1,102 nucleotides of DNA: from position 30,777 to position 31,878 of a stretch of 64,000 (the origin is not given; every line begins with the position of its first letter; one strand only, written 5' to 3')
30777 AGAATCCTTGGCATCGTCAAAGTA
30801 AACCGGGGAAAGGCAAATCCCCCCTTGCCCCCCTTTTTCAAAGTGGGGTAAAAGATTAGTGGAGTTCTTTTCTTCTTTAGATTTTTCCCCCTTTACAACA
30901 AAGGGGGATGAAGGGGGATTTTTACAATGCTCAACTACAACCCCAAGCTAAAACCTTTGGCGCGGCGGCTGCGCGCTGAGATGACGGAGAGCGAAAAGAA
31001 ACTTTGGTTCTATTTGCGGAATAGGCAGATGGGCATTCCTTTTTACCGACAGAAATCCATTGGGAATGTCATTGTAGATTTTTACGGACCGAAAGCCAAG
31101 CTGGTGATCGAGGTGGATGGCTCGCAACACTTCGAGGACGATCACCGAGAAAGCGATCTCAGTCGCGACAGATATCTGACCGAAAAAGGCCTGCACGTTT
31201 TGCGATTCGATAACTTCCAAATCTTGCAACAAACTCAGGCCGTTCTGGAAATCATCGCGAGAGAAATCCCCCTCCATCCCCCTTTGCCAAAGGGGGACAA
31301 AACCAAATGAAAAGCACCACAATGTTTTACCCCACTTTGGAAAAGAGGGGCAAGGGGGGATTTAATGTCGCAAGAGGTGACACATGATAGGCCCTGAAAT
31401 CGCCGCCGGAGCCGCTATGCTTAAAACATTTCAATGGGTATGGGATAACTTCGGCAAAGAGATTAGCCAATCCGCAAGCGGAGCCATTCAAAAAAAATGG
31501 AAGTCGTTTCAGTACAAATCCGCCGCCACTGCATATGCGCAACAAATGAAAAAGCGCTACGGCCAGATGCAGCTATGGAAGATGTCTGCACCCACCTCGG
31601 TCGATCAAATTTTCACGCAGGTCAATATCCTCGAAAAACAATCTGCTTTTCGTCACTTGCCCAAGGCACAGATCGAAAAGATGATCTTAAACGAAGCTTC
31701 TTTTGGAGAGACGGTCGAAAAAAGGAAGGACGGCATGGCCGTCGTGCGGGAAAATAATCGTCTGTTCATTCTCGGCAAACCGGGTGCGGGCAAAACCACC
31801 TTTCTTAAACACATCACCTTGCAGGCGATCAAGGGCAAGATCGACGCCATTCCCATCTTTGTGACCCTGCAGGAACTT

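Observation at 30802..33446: NACHT STAND NTPase plus DUF559 endonuclease inserted into the cobalamin salvage operon and bracketed by palindromic repeats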

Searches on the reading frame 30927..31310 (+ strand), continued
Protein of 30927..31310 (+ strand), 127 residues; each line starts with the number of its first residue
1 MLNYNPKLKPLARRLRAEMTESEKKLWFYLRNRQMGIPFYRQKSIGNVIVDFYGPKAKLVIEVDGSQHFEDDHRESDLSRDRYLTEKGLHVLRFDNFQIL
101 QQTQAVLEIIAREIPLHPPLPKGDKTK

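Call 85: get_annotated_region(hit=H15, flank=1500)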
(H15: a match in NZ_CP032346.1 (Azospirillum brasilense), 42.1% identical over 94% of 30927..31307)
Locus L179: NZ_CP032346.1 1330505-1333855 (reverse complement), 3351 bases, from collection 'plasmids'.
description: Azospirillum brasilense strain MTCC4039 plasmid p1, complete sequence
organism: Azospirillum brasilense (NCBI taxid 192)
taxonomy: Bacteria; Pseudomonadota; Alphaproteobacteria; Rhodospirillales; Azospirillaceae; Azospirillum; Azospirillum brasilense
host: -; source: soil sample,Agricultural field; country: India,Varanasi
typing (MOB-suite, as given by PLSDB): non-mobilizable; replicon rep_cluster_622
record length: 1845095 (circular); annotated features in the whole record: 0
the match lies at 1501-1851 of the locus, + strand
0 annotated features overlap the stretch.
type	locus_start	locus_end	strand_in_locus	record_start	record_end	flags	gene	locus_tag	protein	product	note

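Call 86: get_annotated_region(hit=H13, flank=1500)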
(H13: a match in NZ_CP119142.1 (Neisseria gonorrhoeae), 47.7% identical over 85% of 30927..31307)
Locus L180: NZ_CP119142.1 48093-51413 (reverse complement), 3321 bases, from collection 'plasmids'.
description: Neisseria gonorrhoeae strain 2022NG-0032 plasmid p2022NG-0032_1, complete sequence
organism: Neisseria gonorrhoeae (NCBI taxid 485)
taxonomy: Bacteria; Pseudomonadota; Betaproteobacteria; Neisseriales; Neisseriaceae; Neisseria; Neisseria gonorrhoeae
host: -; source: Homo sapiens,whole organism,synovial fluid; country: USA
typing (MOB-suite, as given by PLSDB): non-mobilizable
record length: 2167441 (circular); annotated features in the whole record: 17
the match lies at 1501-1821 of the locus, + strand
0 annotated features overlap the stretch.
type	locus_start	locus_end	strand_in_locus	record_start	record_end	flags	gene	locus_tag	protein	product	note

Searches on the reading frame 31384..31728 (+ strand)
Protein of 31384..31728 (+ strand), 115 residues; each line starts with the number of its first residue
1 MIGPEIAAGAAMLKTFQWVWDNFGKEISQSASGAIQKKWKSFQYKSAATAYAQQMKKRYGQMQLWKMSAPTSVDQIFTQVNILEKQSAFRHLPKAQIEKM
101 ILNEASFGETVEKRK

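Call 52: search_protein_families(library=pfam, proteins=[window:31384-31728:+], max_evalue=1)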
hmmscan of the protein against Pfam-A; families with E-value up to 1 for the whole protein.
window:31384-31728:+ (115 aa): 1 family
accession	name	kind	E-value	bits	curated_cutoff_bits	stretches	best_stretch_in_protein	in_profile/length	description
PF14091.12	DUF4269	-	0.055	14.2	28.9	1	56-111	66-120/151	Domain of unknown function (DUF4269)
